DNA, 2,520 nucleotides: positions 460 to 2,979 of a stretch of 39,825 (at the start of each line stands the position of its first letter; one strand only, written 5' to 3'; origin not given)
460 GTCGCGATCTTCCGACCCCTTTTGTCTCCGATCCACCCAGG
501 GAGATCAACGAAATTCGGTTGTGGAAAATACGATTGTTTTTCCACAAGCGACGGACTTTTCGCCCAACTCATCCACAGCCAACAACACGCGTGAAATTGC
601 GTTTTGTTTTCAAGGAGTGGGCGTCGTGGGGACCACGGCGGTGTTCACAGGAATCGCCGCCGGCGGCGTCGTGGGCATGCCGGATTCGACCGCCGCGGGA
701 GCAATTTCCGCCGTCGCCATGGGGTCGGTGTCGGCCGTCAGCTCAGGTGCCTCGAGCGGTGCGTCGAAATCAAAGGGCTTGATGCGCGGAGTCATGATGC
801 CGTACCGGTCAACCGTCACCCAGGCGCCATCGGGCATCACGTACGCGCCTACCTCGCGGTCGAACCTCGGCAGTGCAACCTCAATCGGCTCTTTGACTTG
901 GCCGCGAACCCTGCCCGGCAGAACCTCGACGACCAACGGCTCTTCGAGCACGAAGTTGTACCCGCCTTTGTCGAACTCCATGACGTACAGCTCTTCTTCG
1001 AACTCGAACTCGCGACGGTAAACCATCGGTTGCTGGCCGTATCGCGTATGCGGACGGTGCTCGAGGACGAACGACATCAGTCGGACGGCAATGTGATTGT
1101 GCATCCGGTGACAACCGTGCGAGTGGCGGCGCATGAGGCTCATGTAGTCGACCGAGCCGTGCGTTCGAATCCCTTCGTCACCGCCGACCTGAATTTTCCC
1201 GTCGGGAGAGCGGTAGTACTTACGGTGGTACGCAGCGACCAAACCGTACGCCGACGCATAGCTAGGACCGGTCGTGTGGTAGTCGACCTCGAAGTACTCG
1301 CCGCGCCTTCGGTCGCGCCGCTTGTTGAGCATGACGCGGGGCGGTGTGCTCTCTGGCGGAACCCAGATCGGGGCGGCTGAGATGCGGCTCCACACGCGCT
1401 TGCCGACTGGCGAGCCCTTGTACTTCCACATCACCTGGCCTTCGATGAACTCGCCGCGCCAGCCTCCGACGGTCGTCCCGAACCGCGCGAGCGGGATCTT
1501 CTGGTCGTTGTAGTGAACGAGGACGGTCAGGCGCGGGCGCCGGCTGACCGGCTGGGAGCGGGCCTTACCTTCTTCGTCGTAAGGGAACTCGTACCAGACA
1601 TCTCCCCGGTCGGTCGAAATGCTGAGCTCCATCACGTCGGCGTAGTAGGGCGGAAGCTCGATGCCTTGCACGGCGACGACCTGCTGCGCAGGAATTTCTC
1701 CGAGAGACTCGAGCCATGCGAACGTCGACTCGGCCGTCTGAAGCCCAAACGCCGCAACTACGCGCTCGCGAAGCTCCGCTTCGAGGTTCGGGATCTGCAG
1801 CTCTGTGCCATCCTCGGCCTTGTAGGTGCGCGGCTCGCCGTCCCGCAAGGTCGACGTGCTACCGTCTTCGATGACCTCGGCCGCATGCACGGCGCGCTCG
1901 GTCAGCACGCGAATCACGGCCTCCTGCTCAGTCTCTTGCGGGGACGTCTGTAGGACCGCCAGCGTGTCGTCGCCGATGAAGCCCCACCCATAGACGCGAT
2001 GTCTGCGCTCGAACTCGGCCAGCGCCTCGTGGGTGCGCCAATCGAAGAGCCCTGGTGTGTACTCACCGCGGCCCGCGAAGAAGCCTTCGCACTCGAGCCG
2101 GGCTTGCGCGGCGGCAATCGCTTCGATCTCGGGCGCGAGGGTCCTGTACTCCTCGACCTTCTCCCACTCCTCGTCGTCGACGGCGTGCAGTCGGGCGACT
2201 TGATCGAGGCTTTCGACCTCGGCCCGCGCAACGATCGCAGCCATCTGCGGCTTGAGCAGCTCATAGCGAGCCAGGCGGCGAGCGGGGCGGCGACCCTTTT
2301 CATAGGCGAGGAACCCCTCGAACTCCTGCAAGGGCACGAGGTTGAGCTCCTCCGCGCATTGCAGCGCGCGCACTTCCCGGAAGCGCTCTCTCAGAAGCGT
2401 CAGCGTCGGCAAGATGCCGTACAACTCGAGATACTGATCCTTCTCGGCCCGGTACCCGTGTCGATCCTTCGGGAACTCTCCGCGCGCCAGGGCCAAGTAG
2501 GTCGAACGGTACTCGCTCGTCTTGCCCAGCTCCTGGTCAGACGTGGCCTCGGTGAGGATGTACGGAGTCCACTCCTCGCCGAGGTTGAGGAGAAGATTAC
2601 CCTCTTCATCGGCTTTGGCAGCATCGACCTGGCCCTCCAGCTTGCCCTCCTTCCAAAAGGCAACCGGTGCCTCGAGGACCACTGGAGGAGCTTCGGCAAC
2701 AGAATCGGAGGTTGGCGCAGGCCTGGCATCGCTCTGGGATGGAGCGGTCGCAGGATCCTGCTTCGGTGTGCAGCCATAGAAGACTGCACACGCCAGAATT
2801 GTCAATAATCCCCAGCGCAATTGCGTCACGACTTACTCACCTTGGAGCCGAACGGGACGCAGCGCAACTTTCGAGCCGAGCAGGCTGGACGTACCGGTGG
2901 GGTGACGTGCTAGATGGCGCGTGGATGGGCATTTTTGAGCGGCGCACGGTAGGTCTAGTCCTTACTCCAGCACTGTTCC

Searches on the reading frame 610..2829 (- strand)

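Call 38: search_protein_families(library=pfam, proteins=[window:610-2829:-])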
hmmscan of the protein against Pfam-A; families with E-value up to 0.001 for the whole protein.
window:610-2829:- (739 aa): 1 family
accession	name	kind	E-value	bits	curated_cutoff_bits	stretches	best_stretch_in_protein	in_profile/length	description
PF03734.19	YkuD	-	0.00012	23.1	23.4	1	440-590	17-140/146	L,D-transpeptidase catalytic domain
